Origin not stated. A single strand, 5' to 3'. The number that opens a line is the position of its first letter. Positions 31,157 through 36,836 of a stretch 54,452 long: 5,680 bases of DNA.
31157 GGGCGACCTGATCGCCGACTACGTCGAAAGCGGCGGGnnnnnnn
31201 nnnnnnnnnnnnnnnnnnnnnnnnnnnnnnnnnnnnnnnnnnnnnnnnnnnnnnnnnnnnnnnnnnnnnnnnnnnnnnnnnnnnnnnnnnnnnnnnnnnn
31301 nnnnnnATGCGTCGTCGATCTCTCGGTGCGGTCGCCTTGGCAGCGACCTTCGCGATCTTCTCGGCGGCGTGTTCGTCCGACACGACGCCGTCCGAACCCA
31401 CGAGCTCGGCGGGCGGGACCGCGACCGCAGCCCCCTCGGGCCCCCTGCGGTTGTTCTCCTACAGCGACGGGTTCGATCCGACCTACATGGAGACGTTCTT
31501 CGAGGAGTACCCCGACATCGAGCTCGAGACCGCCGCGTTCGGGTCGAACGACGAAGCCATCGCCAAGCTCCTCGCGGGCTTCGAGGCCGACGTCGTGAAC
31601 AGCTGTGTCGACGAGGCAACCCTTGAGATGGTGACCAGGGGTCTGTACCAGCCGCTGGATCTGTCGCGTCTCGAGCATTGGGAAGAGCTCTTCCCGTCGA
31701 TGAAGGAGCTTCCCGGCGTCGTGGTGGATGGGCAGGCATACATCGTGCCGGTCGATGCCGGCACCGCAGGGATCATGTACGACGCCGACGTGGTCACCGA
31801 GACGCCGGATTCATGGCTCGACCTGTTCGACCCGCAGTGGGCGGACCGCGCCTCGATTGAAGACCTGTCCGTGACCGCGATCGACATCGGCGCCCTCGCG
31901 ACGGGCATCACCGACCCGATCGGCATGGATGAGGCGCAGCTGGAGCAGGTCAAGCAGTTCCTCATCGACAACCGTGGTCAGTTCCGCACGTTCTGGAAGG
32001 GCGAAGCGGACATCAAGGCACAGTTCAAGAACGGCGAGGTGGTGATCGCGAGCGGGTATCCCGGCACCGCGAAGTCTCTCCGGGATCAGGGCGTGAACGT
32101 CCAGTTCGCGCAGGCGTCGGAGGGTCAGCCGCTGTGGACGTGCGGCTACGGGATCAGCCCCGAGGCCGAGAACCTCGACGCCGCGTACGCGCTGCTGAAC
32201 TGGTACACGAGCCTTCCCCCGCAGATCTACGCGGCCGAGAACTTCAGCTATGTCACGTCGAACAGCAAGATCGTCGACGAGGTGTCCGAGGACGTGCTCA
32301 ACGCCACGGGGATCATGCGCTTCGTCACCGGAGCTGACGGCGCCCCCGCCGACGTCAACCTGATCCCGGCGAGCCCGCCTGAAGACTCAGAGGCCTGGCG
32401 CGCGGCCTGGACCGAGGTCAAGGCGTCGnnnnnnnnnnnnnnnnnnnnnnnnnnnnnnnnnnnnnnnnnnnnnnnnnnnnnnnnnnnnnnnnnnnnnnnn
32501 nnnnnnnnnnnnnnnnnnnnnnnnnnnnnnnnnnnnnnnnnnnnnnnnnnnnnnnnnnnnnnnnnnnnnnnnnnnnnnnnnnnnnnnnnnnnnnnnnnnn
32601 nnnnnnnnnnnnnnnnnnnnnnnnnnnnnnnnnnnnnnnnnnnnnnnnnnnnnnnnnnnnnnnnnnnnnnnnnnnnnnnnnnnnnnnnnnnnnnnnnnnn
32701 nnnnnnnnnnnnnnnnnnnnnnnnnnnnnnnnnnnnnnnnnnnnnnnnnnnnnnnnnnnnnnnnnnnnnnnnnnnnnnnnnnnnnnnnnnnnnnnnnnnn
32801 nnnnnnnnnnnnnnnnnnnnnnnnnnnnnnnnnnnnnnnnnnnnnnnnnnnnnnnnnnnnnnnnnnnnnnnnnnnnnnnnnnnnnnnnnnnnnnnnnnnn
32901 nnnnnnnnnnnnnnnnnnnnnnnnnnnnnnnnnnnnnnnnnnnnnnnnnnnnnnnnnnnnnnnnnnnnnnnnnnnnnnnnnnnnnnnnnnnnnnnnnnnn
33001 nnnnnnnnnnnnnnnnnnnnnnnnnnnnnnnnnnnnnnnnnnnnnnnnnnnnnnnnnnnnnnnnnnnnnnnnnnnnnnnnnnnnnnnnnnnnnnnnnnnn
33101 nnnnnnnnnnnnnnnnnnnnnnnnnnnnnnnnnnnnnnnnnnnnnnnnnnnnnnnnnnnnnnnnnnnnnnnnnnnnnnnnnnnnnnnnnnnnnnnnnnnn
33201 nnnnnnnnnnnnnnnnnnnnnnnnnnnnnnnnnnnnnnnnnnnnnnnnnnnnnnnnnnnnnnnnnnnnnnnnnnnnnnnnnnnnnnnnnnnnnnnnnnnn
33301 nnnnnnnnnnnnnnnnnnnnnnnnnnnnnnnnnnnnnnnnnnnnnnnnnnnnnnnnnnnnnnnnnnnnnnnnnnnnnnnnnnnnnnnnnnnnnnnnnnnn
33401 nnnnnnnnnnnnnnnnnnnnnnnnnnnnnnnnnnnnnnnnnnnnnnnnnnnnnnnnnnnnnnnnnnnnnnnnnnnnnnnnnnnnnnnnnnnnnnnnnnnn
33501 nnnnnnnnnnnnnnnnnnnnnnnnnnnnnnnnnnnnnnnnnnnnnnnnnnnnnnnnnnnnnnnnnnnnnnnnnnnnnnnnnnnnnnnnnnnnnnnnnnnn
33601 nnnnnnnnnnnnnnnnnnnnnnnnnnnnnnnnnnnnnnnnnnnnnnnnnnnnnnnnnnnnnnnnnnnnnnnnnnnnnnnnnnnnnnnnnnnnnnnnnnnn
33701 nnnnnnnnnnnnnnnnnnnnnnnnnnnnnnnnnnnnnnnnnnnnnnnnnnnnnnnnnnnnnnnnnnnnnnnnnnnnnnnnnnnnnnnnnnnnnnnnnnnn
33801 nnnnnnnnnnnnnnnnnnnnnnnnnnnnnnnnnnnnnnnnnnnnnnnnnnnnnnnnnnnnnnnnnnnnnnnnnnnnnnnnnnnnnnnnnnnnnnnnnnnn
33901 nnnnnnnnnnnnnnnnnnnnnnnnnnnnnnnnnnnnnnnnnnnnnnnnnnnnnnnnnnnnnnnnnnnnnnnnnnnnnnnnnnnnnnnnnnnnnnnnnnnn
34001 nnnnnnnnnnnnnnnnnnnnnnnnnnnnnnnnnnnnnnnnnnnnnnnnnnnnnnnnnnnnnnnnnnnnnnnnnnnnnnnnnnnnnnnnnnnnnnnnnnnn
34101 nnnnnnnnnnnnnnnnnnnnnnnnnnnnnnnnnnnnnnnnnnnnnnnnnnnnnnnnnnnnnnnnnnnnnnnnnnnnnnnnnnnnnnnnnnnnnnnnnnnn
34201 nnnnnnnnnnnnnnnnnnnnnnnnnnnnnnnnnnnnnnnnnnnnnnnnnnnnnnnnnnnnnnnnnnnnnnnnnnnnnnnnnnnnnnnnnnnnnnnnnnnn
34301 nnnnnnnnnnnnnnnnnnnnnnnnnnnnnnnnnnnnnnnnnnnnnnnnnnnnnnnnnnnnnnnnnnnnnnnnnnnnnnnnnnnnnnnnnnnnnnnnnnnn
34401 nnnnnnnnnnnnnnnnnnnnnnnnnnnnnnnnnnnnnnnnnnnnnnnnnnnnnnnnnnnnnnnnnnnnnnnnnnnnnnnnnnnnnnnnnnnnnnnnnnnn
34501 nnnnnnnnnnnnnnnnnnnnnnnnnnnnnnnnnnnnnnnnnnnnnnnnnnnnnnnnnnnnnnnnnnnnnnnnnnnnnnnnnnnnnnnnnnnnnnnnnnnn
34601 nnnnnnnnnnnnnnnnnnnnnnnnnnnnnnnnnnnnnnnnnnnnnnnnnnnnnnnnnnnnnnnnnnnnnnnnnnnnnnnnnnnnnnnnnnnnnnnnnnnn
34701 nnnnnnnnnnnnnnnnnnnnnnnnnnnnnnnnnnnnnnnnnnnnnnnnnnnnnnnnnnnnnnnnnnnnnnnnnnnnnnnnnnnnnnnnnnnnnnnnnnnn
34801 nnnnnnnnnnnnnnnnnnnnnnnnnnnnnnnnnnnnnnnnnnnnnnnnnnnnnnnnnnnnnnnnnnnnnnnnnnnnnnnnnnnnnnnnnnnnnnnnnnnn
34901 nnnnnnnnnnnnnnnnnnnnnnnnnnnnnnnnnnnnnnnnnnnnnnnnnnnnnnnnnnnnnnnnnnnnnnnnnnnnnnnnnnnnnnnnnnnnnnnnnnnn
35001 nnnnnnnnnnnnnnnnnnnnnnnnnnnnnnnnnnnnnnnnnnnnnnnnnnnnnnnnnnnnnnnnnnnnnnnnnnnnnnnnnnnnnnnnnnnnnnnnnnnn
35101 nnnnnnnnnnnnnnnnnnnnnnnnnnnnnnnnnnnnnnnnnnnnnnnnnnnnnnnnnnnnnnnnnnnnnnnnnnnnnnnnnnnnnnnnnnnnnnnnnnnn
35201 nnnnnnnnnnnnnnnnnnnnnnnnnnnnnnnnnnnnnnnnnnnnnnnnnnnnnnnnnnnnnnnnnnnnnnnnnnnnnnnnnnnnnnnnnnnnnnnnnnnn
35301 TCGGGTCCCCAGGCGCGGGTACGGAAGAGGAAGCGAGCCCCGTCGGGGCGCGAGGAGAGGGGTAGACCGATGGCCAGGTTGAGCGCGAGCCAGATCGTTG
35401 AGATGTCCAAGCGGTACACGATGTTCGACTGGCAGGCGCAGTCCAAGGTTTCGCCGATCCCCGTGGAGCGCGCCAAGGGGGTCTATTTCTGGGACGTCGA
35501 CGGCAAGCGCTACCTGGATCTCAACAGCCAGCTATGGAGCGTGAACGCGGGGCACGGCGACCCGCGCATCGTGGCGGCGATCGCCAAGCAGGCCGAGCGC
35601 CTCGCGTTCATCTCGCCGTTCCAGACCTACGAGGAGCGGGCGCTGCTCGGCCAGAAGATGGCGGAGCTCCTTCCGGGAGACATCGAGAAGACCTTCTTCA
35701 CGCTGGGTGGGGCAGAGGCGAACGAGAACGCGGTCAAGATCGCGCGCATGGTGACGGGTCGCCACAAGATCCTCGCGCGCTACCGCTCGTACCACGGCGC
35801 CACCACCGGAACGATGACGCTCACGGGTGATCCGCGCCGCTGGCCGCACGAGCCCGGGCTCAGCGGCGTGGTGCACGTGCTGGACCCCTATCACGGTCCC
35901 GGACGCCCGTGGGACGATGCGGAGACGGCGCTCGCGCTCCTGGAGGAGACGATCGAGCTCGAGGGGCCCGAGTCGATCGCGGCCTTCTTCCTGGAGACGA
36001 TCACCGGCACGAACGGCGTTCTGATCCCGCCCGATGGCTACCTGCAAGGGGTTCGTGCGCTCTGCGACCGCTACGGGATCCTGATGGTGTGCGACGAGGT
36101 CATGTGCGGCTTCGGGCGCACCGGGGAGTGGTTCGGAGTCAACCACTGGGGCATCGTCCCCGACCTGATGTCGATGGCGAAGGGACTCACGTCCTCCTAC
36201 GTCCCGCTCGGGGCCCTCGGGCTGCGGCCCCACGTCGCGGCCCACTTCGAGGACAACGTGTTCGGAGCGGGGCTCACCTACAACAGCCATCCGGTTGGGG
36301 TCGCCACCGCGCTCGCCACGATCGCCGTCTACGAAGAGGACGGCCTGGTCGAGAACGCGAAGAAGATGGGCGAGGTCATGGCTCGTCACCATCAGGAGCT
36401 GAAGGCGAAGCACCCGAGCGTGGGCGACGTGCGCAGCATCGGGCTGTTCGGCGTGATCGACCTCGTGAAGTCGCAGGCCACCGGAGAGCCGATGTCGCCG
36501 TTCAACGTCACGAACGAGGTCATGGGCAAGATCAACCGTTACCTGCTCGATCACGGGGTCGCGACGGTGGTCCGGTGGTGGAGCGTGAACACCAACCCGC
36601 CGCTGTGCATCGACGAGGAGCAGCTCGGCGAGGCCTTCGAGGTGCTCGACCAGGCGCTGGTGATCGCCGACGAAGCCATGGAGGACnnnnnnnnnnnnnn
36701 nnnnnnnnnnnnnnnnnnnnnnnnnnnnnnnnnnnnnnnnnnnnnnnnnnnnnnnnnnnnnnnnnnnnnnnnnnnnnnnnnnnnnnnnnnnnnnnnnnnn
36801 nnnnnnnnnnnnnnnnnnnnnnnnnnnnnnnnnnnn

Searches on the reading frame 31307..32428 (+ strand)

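Call 27: search_protein_families(library=pfam, proteins=[window:31307-32428:+], max_evalue=0.0001)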
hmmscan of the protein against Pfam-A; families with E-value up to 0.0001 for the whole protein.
window:31307-32428:+ (374 aa): 3 families
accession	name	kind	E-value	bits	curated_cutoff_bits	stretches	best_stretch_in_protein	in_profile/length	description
PF13416.11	SBP_bac_8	-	9.9e-24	85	27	1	60-330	2-275/279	Bacterial extracellular solute-binding protein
PF01547.30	SBP_bac_1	-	2.4e-13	51.2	26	1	62-302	15-302/307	Bacterial extracellular solute-binding protein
PF13343.11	SBP_bac_6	-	6.7e-13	49.1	24.6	1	107-314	23-216/245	Bacterial extracellular solute-binding protein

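Call 40: search_protein_families(library=ncbifam, proteins=[window:31307-32428:+], max_evalue=1e-10)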
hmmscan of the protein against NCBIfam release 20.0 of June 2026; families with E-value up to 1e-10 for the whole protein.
window:31307-32428:+ (374 aa): 3 families
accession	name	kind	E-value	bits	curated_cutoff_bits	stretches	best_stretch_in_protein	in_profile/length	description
NF041888.1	ABC_SBP_YdcS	equivalog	1.2e-19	70.4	725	1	72-307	67-309/379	putative ABC transporter substrate-binding protein YdcS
NF007962.0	PRK10682.1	equivalog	1.5e-13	50.6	636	1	38-372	23-367/370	spermidine/putrescine ABC transporter substrate-binding protein PotF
NF007048.0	PRK09501.1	equivalog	7.4e-11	41.5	582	1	38-332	20-310/348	spermidine/putrescine ABC transporter substrate-binding protein PotD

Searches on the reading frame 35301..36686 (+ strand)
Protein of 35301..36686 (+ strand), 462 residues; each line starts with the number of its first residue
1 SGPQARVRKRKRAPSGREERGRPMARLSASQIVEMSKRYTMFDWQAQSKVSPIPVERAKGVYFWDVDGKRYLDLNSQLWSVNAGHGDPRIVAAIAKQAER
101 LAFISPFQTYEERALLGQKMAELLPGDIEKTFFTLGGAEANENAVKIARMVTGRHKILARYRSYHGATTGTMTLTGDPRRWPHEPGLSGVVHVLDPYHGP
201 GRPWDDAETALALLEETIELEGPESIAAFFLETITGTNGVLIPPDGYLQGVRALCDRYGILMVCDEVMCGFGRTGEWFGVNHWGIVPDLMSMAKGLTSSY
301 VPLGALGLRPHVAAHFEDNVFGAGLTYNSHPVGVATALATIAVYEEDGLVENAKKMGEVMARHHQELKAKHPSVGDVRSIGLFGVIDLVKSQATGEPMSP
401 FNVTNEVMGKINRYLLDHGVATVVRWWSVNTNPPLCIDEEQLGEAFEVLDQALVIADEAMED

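Call 28: search_protein_families(library=pfam, proteins=[window:35301-36686:+], max_evalue=0.0001)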
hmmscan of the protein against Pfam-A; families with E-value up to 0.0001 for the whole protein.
window:35301-36686:+ (462 aa): 1 family
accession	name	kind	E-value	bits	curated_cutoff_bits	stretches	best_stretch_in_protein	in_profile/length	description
PF00202.27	Aminotran_3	-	4.7e-90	302.6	30.5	1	48-453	6-403/403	Aminotransferase class-III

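Call 40: search_protein_families(library=ncbifam, proteins=[window:35301-36686:+], max_evalue=1e-10)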
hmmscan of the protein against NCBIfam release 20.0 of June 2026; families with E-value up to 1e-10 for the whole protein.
window:35301-36686:+ (462 aa): 69 families (the best 25 are shown)
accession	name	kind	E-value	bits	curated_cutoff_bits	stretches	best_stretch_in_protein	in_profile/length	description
NF004718.0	PRK06062.1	subfamily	1.7e-152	508.1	472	1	26-460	13-453/454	hypothetical protein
NF005102.0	PRK06541.1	equivalog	3.1e-96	322.7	574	1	49-454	31-454/460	aspartate aminotransferase family protein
NF004767.0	PRK06105.1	subfamily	4.2e-95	319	517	1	43-455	22-449/460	aminotransferase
NF005683.0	PRK07481.1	subfamily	2.5e-91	306.9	575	1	43-454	20-448/453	hypothetical protein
NF005682.0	PRK07480.1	subfamily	7.6e-91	305.1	510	1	55-457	39-453/459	aminotransferase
NF005812.0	PRK07678.1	subfamily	6.1e-89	298.7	488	1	30-453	8-447/451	aminotransferase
NF004426.0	PRK05769.1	equivalog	1.1e-87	294.7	552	1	28-453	16-437/441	acetyl ornithine aminotransferase family protein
NF005447.0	PRK07036.1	equivalog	5.4e-87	292.4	618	1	26-457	7-456/468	aminotransferase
NF006228.0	PRK08360.1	equivalog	1.2e-84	284.5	608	1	40-454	12-425/443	aspartate aminotransferase family protein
NF005993.0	PRK08117.1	subfamily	9.3e-84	281.5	574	1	48-454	22-428/433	aspartate aminotransferase family protein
NF005685.0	PRK07483.1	equivalog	2.2e-78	264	485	1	52-420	13-394/444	aspartate aminotransferase family protein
NF052567.1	OmAmTferAptACaul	equivalog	6.1e-78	262.5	500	1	39-453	6-428/431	omega-aminotransferase AptA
NF005684.0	PRK07482.1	subfamily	8e-78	262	687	1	40-453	21-452/464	hypothetical protein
NF004625.0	PRK05965.1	subfamily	8.5e-78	262.1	729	1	42-453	19-445/460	hypothetical protein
NF049939.1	HyAminethphonNHLyPbfA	equivalog_domain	1e-75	254.9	525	1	53-453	45-439/442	(R)-1-hydroxy-2-aminoethylphosphonate ammonia-lyase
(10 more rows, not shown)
